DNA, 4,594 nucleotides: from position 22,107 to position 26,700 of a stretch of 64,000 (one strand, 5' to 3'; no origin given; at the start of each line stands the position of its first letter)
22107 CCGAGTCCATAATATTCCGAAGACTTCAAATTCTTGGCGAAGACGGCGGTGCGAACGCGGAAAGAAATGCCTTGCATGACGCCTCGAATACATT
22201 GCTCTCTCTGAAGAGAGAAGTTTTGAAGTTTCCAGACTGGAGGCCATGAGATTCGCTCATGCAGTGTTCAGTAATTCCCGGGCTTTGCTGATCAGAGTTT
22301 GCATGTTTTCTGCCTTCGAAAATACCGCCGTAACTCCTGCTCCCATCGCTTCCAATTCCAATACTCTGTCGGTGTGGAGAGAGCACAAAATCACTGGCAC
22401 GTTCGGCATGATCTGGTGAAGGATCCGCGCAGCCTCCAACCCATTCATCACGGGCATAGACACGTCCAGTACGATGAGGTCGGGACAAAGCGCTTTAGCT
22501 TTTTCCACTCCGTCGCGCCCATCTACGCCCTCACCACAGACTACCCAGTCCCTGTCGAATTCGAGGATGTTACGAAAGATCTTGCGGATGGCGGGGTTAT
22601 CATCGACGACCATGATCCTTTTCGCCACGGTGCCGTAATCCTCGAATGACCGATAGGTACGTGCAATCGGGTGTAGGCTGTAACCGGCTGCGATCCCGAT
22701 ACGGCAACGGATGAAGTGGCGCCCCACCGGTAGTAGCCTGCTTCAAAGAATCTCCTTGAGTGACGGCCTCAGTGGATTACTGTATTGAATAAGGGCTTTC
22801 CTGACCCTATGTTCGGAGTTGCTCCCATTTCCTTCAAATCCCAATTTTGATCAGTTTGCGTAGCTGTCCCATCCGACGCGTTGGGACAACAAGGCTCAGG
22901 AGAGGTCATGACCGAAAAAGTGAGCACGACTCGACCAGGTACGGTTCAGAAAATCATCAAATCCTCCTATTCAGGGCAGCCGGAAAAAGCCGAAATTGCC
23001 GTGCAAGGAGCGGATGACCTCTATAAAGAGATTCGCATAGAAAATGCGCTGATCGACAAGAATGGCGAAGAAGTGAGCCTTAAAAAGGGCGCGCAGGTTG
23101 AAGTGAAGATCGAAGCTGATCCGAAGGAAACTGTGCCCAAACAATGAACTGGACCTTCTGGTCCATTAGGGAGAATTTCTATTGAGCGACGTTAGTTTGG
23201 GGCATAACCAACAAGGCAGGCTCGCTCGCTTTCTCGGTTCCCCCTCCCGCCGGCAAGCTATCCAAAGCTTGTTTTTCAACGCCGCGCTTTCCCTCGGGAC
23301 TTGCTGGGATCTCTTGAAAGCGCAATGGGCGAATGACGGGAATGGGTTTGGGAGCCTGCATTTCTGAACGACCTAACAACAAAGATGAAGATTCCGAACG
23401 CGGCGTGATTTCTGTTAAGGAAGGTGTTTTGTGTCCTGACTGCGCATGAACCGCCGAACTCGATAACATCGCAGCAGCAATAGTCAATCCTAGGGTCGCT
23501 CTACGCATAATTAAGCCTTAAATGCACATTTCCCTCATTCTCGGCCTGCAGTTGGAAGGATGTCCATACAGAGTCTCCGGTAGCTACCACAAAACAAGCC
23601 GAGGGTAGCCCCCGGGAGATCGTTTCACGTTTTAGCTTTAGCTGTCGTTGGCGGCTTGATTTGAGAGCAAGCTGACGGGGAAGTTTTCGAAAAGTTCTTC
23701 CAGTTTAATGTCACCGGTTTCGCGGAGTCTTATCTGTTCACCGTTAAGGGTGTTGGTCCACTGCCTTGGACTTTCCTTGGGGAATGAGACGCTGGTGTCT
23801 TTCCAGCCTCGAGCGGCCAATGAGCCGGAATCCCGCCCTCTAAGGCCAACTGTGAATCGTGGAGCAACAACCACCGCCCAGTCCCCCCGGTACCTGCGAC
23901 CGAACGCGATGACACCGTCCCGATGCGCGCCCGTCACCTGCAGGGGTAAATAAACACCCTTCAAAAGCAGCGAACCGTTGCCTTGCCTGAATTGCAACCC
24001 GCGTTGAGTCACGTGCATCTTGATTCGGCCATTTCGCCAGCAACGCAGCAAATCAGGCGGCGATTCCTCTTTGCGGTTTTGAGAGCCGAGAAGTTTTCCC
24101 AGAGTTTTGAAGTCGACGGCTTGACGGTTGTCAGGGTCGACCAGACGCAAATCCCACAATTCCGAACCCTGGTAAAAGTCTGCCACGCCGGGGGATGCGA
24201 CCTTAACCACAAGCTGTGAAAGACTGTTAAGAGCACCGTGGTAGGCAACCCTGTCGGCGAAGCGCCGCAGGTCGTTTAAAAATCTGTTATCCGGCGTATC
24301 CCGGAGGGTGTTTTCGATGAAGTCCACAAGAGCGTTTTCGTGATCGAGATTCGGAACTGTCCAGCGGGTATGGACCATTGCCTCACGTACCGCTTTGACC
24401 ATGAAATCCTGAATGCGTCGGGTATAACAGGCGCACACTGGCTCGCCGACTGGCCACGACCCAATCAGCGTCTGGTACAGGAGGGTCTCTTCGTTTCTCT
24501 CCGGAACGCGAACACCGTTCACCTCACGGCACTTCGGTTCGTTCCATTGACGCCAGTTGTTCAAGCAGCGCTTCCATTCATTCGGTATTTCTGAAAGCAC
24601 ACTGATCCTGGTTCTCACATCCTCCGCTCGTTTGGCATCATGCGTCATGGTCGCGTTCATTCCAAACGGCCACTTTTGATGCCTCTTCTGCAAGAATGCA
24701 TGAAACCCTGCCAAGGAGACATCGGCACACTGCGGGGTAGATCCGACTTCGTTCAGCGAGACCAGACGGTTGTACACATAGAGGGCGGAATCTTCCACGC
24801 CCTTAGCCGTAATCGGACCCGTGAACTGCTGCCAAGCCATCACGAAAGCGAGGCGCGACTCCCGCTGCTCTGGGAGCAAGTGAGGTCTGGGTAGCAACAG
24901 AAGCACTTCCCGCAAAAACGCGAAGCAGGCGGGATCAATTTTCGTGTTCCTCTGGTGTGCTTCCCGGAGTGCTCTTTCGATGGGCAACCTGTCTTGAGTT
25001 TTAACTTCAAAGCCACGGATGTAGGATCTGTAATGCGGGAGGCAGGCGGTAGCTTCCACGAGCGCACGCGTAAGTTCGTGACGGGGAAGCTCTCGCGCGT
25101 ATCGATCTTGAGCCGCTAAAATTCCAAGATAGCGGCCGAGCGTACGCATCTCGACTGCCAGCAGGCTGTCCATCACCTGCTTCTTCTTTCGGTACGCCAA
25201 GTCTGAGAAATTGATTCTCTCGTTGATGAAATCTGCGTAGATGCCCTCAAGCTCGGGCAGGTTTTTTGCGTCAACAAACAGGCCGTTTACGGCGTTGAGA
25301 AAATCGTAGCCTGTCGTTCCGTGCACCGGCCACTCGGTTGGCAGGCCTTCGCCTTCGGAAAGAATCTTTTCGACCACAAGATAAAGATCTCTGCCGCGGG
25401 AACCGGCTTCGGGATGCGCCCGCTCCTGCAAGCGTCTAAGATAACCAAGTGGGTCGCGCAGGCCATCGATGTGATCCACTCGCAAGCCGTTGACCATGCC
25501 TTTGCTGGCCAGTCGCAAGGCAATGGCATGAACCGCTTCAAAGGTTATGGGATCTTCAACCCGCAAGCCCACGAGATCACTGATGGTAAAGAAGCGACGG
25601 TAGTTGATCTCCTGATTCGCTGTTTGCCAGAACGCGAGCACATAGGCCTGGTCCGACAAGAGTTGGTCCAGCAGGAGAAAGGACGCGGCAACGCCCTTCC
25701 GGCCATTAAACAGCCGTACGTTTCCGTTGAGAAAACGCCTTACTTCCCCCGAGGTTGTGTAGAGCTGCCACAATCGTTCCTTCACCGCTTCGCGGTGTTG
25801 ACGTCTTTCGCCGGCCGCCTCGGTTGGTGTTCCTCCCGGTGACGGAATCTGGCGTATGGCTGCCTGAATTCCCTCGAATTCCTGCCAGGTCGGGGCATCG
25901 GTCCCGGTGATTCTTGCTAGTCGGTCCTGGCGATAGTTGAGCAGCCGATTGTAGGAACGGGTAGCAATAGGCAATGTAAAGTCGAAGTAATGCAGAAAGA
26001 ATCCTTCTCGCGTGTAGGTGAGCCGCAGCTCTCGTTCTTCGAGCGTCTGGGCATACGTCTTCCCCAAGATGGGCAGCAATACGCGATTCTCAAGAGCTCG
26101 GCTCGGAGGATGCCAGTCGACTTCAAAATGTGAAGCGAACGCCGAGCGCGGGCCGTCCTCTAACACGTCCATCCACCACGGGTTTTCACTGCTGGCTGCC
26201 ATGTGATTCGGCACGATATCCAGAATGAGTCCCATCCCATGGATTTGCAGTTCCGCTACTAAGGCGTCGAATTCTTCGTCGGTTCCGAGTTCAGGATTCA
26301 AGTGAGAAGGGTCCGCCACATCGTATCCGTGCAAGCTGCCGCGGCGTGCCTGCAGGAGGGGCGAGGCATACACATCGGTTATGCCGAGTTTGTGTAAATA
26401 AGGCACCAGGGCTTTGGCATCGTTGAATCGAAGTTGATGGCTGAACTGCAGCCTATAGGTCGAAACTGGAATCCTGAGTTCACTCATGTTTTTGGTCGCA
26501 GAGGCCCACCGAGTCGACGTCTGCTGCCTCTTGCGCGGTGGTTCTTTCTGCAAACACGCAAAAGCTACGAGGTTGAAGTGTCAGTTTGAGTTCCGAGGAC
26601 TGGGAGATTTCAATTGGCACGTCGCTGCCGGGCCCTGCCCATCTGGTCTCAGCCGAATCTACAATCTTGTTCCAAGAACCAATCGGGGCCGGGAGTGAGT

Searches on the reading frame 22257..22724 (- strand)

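Call 84: search_protein_families(library=pfam, proteins=[window:22257-22724:-], max_evalue=0.0001)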
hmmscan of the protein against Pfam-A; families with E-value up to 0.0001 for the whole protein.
window:22257-22724:- (155 aa): 1 family
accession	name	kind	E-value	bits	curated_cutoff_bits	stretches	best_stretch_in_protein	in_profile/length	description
PF00072.30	Response_reg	-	1.2e-23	83.8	30.2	1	37-148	1-110/111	Response regulator receiver domain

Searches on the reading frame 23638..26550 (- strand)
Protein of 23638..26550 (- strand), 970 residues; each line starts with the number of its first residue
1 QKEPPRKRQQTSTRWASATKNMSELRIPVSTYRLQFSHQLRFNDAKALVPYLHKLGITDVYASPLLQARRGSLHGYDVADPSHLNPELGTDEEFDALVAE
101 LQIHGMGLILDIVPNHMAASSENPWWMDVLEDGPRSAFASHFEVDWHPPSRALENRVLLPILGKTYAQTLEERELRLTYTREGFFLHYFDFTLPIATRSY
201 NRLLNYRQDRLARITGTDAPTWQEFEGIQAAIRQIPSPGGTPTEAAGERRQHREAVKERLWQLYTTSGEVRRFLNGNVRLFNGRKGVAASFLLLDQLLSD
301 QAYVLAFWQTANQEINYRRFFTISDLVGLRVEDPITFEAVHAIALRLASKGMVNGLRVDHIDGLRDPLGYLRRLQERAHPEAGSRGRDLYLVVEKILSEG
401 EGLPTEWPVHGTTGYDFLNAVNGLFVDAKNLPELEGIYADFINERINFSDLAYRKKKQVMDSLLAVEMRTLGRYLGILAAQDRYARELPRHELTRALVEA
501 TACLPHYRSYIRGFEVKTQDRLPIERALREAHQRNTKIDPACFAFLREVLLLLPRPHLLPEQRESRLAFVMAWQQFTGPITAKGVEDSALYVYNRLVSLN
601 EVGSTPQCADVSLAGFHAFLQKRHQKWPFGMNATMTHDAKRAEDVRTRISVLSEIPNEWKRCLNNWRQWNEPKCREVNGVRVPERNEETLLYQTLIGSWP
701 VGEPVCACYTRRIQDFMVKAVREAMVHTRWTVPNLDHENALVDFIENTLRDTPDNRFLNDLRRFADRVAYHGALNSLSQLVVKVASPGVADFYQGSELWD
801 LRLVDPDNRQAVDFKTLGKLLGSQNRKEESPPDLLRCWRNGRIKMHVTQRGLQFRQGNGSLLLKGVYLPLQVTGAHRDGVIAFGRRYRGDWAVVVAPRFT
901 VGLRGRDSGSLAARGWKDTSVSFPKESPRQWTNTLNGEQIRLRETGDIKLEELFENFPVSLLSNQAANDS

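Call 84: search_protein_families(library=pfam, proteins=[window:23638-26550:-], max_evalue=0.0001)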
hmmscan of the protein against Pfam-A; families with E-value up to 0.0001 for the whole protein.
window:23638-26550:- (970 aa): 1 family
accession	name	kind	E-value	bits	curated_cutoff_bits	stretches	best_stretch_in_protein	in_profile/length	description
PF00128.31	Alpha-amylase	-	6.2e-19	69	22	1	50-194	26-157/446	Alpha amylase, catalytic domain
